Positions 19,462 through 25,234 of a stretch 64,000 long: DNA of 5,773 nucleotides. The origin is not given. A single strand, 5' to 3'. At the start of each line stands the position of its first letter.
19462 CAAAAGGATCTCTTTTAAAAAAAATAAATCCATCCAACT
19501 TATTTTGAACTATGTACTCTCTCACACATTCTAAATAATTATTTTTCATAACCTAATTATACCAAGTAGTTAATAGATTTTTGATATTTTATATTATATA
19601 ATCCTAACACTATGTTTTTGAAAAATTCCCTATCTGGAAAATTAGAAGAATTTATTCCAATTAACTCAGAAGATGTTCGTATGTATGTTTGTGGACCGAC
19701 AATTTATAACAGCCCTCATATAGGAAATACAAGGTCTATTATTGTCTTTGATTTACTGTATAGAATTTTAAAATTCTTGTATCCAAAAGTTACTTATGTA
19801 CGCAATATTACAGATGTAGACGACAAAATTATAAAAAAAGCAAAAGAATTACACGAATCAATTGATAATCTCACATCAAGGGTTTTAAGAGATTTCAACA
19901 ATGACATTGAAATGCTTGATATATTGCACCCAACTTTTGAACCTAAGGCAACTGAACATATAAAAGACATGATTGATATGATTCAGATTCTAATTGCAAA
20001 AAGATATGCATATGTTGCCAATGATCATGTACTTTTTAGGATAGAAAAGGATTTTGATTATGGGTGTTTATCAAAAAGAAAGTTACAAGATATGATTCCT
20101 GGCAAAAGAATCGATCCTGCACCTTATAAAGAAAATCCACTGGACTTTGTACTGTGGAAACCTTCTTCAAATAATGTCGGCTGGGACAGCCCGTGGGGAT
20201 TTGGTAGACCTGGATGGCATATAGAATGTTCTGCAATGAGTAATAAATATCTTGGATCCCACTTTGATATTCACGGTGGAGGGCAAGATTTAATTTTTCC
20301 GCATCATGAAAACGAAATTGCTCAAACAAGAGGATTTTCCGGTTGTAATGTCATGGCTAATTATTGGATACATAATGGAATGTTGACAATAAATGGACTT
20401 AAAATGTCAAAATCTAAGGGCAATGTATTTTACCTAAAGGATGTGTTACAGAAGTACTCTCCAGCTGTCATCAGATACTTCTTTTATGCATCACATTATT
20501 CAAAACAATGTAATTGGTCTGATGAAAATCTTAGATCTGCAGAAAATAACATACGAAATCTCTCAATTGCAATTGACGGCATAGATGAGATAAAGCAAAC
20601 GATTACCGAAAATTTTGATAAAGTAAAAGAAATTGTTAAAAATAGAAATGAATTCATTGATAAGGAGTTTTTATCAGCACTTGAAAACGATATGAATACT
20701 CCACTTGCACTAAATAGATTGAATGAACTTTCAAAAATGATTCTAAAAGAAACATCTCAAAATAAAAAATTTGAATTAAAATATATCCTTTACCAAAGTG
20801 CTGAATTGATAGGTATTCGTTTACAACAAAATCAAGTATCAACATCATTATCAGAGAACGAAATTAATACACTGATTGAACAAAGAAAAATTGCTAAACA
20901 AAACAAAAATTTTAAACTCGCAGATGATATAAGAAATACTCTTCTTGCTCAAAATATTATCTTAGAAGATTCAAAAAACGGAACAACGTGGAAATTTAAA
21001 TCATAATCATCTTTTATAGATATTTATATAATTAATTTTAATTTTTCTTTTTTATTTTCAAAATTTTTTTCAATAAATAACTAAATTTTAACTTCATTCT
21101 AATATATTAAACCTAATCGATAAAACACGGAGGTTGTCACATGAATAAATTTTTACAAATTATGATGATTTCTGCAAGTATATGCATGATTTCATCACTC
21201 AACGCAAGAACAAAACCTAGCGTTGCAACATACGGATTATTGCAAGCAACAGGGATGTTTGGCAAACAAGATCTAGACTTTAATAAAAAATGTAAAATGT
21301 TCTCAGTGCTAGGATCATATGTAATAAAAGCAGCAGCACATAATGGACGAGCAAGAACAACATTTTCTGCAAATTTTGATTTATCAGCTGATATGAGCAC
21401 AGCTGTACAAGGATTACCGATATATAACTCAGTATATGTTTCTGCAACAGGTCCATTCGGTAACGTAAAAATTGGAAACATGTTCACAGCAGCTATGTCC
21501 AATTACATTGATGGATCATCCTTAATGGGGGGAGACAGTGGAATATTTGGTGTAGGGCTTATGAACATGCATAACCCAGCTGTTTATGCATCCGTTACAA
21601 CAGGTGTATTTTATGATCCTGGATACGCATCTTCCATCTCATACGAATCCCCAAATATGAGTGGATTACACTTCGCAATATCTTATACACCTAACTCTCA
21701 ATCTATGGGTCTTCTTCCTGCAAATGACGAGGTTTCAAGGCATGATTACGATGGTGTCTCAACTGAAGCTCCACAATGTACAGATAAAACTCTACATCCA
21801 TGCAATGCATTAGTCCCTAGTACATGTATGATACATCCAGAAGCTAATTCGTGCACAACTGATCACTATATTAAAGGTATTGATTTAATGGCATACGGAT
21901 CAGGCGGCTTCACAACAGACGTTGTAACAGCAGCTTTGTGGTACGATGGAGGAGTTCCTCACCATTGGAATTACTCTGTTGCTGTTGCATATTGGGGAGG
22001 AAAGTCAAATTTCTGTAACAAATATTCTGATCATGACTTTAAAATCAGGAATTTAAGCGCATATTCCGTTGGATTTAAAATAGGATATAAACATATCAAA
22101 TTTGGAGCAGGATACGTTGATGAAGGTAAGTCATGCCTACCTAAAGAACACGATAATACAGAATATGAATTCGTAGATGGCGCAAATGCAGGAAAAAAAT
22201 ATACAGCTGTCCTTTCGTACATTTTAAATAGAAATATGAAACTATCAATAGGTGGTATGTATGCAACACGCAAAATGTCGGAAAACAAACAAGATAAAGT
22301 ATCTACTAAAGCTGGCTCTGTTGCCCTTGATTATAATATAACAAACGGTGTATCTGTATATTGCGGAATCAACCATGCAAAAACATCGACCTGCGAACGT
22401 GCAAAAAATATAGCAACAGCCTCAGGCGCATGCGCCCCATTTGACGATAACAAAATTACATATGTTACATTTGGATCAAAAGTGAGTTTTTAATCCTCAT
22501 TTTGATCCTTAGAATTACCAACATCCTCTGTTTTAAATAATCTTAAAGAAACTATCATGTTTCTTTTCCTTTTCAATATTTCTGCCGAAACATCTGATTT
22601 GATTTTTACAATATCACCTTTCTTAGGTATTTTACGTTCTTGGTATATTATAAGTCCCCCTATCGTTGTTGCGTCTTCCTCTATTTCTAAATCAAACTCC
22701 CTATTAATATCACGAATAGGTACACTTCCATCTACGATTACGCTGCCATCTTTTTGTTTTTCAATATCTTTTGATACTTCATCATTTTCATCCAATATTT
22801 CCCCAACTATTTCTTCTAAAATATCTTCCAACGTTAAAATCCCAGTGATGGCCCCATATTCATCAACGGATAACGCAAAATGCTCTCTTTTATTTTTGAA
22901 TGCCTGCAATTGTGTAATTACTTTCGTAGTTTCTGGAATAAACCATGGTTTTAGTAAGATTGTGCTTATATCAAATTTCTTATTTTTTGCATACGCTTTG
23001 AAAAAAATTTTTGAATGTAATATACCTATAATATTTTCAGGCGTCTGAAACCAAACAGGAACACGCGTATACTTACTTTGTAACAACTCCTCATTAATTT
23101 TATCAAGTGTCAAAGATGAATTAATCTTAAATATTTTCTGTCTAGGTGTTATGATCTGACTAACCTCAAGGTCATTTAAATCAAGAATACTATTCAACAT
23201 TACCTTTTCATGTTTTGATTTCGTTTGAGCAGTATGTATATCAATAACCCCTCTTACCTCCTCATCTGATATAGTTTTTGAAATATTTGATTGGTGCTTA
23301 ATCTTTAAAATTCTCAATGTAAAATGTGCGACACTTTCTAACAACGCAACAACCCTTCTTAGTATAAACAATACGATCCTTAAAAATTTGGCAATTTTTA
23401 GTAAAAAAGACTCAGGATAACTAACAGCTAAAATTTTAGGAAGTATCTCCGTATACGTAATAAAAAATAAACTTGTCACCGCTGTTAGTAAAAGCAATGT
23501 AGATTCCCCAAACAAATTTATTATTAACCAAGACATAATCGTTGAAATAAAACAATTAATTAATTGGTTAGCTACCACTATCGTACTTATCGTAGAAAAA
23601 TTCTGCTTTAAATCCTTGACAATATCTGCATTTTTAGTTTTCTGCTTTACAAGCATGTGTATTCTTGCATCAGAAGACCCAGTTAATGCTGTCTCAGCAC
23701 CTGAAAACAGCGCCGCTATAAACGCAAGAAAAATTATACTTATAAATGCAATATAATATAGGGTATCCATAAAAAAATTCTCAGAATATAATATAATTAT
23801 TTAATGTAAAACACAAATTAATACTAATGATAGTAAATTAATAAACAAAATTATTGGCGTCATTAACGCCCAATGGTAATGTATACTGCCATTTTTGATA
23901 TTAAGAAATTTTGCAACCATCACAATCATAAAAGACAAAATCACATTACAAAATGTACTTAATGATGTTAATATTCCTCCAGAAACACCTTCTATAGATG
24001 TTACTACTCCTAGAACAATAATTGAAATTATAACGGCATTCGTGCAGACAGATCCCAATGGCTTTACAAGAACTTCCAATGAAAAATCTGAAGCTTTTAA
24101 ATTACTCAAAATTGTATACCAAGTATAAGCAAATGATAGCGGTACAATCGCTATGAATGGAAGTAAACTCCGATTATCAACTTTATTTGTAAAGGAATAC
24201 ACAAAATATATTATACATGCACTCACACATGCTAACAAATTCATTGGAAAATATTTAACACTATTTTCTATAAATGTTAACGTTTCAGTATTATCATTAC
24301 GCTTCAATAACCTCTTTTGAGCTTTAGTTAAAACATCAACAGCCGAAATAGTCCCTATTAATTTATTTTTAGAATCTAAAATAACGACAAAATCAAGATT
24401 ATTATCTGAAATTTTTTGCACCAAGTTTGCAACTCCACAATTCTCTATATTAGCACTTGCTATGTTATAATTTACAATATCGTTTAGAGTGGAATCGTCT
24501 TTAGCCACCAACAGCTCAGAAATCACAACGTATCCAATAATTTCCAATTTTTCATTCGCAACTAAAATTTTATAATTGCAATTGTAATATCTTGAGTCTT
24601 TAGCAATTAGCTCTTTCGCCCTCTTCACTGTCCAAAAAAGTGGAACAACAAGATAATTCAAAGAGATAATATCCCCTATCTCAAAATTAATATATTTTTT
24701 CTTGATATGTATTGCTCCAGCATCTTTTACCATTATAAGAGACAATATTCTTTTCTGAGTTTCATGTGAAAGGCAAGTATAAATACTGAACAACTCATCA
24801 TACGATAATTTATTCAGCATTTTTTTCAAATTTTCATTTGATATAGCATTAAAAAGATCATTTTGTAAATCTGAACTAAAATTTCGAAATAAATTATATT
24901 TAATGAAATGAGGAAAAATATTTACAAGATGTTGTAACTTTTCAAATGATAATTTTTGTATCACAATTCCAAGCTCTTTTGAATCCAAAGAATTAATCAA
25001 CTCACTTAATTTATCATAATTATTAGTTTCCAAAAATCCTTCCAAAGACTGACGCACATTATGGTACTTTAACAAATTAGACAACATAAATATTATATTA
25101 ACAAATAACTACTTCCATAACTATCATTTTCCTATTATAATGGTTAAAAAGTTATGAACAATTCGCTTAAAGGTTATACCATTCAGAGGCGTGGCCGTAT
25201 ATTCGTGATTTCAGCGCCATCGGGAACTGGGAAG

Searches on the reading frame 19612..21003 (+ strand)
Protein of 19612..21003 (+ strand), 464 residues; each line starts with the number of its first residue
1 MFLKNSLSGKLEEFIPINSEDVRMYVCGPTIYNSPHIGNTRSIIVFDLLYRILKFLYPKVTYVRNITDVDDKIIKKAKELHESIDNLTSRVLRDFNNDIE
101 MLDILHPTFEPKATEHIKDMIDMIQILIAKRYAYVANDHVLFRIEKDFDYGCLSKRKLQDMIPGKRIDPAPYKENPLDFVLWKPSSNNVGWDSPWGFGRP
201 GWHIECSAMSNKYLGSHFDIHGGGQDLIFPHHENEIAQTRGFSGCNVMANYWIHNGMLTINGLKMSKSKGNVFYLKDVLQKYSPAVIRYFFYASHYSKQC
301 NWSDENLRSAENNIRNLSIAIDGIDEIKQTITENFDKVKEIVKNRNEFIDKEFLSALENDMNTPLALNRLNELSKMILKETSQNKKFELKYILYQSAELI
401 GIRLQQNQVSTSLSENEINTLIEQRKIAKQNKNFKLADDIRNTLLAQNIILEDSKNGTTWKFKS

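Call 23: search_protein_families(library=ncbifam, proteins=[window:19612-21003:+], max_evalue=0.00001)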
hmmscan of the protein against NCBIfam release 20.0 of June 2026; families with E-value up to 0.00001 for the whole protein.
window:19612-21003:+ (464 aa): 12 families
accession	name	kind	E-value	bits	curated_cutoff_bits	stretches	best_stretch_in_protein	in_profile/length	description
TIGR00435.1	cysS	equivalog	2.1e-148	495.2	340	1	1-461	1-464/466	cysteine--tRNA ligase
NF011108.0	PRK14536.1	equivalog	3.6e-109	365.8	780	1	3-461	5-488/490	cysteine--tRNA ligase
TIGR03447.1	mycothiol_MshC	equivalog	1.7e-77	261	485.1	1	20-402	35-409/411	cysteine--1-D-myo-inosityl 2-amino-2-deoxy-alpha-D-glucopyranoside ligase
NF011107.0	PRK14534.1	equivalog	3.1e-74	250.7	744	1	18-461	18-479/481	cysteine--tRNA ligase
NF008957.0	PRK12300.1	subfamily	1.1e-12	46.8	677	1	253-413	615-756/946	leucine--tRNA ligase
TIGR00395.1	leuS_arch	equivalog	1.4e-11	43.2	648.5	1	254-358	610-716/938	leucine--tRNA ligase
NF008900.0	PRK12267.1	equivalog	1.3e-10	40.4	598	1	254-309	289-345/648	methionine--tRNA ligase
TIGR00398.1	metG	equivalog_domain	3e-10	39.5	336.35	1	253-313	316-377/530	methionine--tRNA ligase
TIGR00392.1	ileS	equivalog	5.9e-08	31.3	621.4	1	257-357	604-704/861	isoleucine--tRNA ligase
NF009687.0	PRK13208.1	equivalog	9.6e-08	30.6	738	1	242-362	512-625/801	valine--tRNA ligase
NF001100.0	PRK00133.1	equivalog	6.8e-07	28.2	587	0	253-300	319-368/676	methionine--tRNA ligase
TIGR00396.1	leuS_bact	equivalog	1.2e-06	27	548.4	1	261-432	602-783/843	leucine--tRNA ligase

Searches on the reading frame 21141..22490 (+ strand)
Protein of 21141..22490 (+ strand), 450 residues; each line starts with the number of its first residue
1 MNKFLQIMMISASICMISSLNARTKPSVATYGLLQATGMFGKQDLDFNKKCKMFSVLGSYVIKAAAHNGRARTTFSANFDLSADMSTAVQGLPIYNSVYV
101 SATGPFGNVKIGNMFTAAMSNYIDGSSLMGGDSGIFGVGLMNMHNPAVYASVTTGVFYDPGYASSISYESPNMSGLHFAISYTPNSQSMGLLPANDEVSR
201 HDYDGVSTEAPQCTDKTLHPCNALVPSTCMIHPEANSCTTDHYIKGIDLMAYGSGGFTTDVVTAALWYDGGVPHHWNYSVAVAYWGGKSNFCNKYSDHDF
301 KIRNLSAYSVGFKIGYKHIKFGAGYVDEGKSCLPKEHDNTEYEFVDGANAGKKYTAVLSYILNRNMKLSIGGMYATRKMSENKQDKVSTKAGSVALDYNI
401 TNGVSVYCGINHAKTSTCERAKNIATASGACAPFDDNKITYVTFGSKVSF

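Call 23: search_protein_families(library=ncbifam, proteins=[window:21141-22490:+], max_evalue=0.00001)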
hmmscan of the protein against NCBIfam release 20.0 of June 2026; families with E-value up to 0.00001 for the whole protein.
window:21141-22490:+ (450 aa): 0 families

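Call 53: search_protein_families(library=pfam, proteins=[window:21141-22490:+], max_evalue=0.01)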
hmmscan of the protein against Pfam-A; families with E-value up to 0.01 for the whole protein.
window:21141-22490:+ (450 aa): 1 family
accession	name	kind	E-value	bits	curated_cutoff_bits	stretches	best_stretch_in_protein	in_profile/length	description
PF13609.12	Porin_4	-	7e-14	52.8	27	1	74-416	65-308/310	Gram-negative porin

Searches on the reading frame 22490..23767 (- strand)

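Call 74: search_protein_families(library=pfam, proteins=[window:22490-23767:-], max_evalue=0.00001)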
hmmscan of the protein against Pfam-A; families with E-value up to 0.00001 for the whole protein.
window:22490-23767:- (425 aa): 3 families
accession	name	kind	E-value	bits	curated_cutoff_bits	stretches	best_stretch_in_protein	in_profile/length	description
PF01595.25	CNNM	-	8.4e-33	114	28.4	1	10-181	2-174/181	Cyclin M transmembrane N-terminal domain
PF03471.22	CorC_HlyC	-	9.4e-17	61.2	27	1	337-412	2-79/81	Transporter associated domain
PF00571.33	CBS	-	1.6e-10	41.6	24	0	274-321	9-56/57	CBS domain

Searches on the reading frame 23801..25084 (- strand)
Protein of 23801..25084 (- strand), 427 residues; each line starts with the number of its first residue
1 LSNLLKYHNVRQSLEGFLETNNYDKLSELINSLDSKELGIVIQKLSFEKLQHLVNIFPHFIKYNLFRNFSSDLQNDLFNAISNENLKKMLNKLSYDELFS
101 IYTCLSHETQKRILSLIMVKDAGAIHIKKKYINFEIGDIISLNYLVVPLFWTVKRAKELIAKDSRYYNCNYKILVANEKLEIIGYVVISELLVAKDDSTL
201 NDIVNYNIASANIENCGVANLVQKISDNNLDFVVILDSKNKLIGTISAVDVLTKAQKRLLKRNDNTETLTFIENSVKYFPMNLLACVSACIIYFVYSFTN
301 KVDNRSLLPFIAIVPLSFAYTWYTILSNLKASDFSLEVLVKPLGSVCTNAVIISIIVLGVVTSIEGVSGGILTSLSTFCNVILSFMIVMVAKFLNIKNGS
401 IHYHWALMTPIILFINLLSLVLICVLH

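Call 74: search_protein_families(library=pfam, proteins=[window:23801-25084:-], max_evalue=0.00001)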
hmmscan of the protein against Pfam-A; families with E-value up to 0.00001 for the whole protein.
window:23801-25084:- (427 aa): 1 family
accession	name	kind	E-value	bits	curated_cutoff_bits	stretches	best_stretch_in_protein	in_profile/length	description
PF03448.22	MgtE_N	-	4.2e-09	37.3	25.9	1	40-125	8-93/102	MgtE intracellular N domain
